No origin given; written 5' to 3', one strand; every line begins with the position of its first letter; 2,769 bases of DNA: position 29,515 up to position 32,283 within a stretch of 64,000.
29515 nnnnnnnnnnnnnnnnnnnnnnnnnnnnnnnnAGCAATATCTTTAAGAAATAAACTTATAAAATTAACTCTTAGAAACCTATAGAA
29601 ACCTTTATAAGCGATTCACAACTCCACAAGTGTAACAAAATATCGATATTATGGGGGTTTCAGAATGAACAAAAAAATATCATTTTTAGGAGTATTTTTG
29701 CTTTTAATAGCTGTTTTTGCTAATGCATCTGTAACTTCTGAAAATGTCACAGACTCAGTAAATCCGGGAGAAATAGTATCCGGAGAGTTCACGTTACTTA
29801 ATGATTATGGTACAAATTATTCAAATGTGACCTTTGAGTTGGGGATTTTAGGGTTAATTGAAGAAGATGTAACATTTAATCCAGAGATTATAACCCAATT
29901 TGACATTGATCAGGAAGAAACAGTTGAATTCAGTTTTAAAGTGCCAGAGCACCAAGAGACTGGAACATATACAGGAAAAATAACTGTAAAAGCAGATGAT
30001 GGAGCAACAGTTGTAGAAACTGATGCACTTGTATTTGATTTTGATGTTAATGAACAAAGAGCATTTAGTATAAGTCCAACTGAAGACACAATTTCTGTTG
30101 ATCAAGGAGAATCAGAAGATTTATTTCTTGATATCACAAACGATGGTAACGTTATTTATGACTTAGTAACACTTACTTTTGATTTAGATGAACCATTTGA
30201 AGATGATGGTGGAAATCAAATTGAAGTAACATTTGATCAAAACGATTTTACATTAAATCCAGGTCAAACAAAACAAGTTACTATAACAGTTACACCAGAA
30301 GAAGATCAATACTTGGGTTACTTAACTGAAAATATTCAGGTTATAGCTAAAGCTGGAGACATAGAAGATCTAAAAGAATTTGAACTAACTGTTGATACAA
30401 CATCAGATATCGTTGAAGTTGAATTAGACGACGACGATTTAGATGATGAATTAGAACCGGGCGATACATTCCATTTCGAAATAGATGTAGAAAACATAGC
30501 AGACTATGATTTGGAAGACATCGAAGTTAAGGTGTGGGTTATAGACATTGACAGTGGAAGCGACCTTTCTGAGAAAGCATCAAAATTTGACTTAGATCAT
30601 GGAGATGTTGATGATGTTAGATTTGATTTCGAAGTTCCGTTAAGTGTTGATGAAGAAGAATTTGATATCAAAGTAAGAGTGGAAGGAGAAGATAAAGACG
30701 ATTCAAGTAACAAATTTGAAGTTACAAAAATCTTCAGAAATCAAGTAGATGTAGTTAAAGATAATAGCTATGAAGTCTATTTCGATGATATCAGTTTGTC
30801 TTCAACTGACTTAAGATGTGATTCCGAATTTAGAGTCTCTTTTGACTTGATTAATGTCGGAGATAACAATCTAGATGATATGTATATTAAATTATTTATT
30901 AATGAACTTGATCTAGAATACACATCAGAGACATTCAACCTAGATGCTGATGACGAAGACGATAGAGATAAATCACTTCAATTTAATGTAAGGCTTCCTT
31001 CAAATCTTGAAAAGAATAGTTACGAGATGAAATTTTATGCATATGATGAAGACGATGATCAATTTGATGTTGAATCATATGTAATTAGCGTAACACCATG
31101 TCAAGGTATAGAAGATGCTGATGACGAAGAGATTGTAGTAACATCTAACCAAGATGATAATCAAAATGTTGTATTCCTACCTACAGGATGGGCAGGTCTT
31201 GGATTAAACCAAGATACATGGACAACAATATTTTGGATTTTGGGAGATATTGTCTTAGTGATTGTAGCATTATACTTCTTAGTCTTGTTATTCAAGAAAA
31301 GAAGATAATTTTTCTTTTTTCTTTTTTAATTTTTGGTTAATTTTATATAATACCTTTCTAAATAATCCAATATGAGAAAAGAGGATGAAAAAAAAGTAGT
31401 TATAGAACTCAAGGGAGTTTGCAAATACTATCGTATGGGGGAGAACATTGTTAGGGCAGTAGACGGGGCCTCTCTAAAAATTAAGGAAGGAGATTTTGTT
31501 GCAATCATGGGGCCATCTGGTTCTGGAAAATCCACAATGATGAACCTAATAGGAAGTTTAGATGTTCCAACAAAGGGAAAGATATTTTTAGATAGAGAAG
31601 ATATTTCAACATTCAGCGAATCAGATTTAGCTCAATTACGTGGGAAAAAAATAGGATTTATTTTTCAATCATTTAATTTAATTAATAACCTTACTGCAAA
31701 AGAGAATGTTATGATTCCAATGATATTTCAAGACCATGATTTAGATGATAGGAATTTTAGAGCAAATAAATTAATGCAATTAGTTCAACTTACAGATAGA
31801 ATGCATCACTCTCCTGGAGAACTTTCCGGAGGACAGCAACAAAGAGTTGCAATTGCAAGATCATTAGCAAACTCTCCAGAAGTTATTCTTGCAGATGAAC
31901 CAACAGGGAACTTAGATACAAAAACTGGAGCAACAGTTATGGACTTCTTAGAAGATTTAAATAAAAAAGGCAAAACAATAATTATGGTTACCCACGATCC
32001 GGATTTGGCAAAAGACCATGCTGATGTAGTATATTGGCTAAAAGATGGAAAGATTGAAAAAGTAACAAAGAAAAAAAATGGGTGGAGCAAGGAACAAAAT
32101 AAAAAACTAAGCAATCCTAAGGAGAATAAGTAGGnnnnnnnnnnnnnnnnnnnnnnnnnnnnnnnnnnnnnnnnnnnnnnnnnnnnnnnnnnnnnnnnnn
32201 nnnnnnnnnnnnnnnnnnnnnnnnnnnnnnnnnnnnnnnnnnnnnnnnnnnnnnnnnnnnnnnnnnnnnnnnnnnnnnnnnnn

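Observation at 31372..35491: MacB-type ABC ATPase plus two paralogous FtsX permeases plus a C-anchored ectoprotein: tripartite mechanotransmission-like operon in an archaeon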

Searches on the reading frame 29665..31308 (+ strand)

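Call 3: search_protein_families(library=pfam, proteins=[window:29665-31308:+], max_evalue=0.01)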
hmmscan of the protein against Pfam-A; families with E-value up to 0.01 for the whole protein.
window:29665-31308:+ (547 aa): 8 families
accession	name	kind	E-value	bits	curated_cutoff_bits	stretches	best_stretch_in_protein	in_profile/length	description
PF07705.17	CARDB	-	2.2e-05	25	22.7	0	75-120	53-93/101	CARDB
PF17753.7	Ig_mannosidase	-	0.00027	21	22.6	1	185-225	36-74/81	Ig-fold domain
PF01835.25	MG2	-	0.0013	19.5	32.8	0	79-110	53-84/96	MG2 domain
PF10633.15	NPCBM_assoc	-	0.0019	18.8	24.4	0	189-214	39-63/78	NPCBM-associated, NEW3 domain of alpha-galactosidase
PF06280.18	fn3_5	-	0.0048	18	27.6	1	185-213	53-82/112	Fn3-like domain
PF19077.6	Big_13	-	0.0065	17.4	27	0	77-127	52-101/102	Bacterial Ig-like domain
PF06030.18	WxLIP_PGBD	-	0.0072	16.8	27.3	0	189-225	82-118/121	WxL Interacting Protein, peptidoglycan binding domain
PF22544.2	HYDIN_VesB_CFA65-like_Ig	-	0.0096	16.6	25.5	0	187-228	48-86/100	HYDIN/CFA65/VesB-like, Ig-like domain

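Call 4: search_protein_families(library=ncbifam, proteins=[window:29665-31308:+], max_evalue=0.01)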
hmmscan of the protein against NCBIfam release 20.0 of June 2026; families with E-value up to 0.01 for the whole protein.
window:29665-31308:+ (547 aa): 3 families
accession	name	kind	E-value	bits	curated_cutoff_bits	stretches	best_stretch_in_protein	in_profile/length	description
NF033506.0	PACE-CTERM-PROT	exception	1e-36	126.8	110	1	8-481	8-477/627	putative S-layer protein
NF041740.1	choice_anch_T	equivalog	1.2e-08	34.4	70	1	25-215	34-223/259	choice-of-anchor T family protein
TIGR01730.1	RND_mfp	subfamily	0.0026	16.8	94.9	0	114-211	163-248/322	efflux RND transporter periplasmic adaptor subunit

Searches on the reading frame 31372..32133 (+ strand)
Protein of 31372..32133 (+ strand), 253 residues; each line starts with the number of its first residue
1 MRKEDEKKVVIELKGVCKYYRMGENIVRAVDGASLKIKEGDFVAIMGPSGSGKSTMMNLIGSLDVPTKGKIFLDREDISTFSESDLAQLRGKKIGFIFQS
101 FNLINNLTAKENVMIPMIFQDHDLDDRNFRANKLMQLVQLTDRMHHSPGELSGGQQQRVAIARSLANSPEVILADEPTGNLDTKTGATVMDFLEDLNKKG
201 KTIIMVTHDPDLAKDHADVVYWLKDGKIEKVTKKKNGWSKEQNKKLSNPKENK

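Call 3: search_protein_families(library=pfam, proteins=[window:31372-32133:+], max_evalue=0.01)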
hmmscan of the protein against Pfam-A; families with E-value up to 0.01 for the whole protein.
window:31372-32133:+ (253 aa): 7 families
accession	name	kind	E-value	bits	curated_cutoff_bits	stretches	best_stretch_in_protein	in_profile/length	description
PF00005.33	ABC_tran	-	4.5e-34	118.4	25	1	31-178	2-136/137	ABC transporter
PF13304.12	AAA_21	-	2.8e-06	28.1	27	1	78-211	170-301/304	AAA domain, putative AbiEii toxin, Type IV TA system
PF02463.25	SMC_N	-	3.9e-06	26.9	40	0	124-216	113-205/220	RecF/RecN/SMC N terminal domain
PF25199.1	nSTAND_NTPase5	-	1.3e-05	25.5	34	0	24-93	26-97/145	Novel STAND NTPase 5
PF13555.12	AAA_29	-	0.00019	21.6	27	1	31-63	13-45/61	P-loop containing region of AAA domain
PF03193.22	RsgA_GTPase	-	0.0056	17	30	0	40-61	106-127/174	RsgA GTPase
PF09818.15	ABC_ATPase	-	0.0059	16.1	23.2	0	188-250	210-273/283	P-loop domain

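Call 4: search_protein_families(library=ncbifam, proteins=[window:31372-32133:+], max_evalue=0.01)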
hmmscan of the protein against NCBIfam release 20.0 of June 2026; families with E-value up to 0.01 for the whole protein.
window:31372-32133:+ (253 aa): 196 families (the best 25 are shown)
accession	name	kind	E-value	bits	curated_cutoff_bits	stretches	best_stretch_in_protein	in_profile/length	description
NF007826.0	PRK10535.1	equivalog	4.2e-70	236.8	966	1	10-241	4-234/648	macrolide ABC transporter ATP-binding protein/permease MacB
TIGR02211.1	LolD_lipo_ex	equivalog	4.6e-68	229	307.75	1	11-229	2-220/221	lipoprotein-releasing ABC transporter ATP-binding protein LolD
NF038007.1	ABC_ATP_DarD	equivalog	5.2e-65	219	375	1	11-228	2-218/218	darobactin export ABC transporter ATP-binding protein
TIGR02673.1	FtsE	equivalog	2e-62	210.7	264.85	1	10-226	1-213/214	cell division ATP-binding protein FtsE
TIGR03608.1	L_ocin_972_ABC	subfamily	2e-60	203.8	254.85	1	29-220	13-204/206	putative bacteriocin export ABC transporter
NF008639.0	PRK11629.1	equivalog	1.2e-57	195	360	1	8-229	4-225/234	lipoprotein-releasing ABC transporter ATP-binding protein LolD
TIGR02982.1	heterocyst_DevA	subfamily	3.3e-57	193.6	295.8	1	10-228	1-219/220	ABC exporter ATP-binding subunit, DevA family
NF007879.0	PRK10584.1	equivalog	3.1e-55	187.4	336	1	10-229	6-225/228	putative ABC transporter ATP-binding protein YbbA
TIGR01186.1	proV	subfamily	4.3e-54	184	326.6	1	28-232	7-212/363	betaine/proline/choline family ABC transporter ATP-binding protein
TIGR02315.1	ABC_phnC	equivalog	9.6e-53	179.1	266.1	1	11-228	2-224/243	phosphonate ABC transporter ATP-binding protein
NF040933.2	ABC_arch_GlcV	equivalog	3.9e-52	177.3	450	1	10-245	2-237/357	glucose ABC transporter ATP-binding protein GlcV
TIGR02314.1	ABC_MetN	equivalog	1.1e-49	169.3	499.7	1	11-229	2-221/343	methionine ABC transporter ATP-binding protein MetN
TIGR03265.1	PhnT2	equivalog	1.4e-49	169.2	457.7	1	15-234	9-219/353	putative 2-aminoethylphosphonate ABC transporter ATP-binding protein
NF007027.0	PRK09493.1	equivalog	9e-49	166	379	1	11-243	2-229/240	glutamine ABC transporter ATP-binding protein GlnQ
TIGR00968.1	3a0106s01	subfamily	1.7e-48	165.2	342.75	1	27-240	13-221/237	sulfate ABC transporter ATP-binding protein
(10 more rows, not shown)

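Call 23: search_solved_structures(query=window:31372-32133:+, max_evalue=1e-40)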
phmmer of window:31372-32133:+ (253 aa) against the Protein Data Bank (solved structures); distinct sequences matched with E-value up to 1e-40: 66 (the best 60 are shown).
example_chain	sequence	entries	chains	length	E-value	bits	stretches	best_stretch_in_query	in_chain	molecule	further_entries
1f3o_A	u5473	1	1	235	5.6e-69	235.4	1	11-234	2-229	HYPOTHETICAL ABC TRANSPORTER ATP-BINDING PROTEIN MJ0796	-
5xu1_A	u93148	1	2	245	1.1e-68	234.5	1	8-229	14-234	ABC transporter ATP-binding protein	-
1l2t_A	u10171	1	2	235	1.5e-68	234.1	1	11-234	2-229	Hypothetical ABC transporter ATP-binding protein MJ0796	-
3tif_A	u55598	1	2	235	2.2e-67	230.2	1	11-234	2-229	Uncharacterized ABC transporter ATP-binding protein MJ0796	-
5lil_A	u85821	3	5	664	7.2e-60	205.6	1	10-242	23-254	Macrolide export ATP-binding/permease protein MacB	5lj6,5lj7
5lj9_A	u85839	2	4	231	3.3e-57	196.9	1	10-231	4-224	Macrolide export ATP-binding/permease protein MacB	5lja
5nik_J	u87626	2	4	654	7.5e-56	192.5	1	10-229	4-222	Macrolide export ATP-binding/permease protein MacB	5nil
2pcj_A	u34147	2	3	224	4e-53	183.5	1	30-228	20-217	Lipoprotein-releasing system ATP-binding protein lolD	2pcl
9w35_C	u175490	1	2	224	4.7e-53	183.3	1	8-226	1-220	LolD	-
9w2w_D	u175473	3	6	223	4.9e-53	183.2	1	8-226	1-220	LolD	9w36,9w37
5gko_A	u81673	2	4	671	5.1e-52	179.9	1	7-228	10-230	Macrolide export ATP-binding/permease protein MacB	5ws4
7v8l_D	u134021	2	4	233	7.3e-51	176.1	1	8-228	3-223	Lipoprotein-releasing system ATP-binding protein LolD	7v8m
9rlc_D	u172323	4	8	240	7.6e-51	176.1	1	8-228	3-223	Lipoprotein-releasing system ATP-binding protein LolD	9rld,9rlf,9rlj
9rle_D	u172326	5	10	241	7.7e-51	176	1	8-228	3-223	Lipoprotein-releasing system ATP-binding protein LolD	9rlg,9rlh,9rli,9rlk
7arh_F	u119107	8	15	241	7.9e-51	176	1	8-228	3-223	Lipoprotein-releasing system ATP-binding protein LolD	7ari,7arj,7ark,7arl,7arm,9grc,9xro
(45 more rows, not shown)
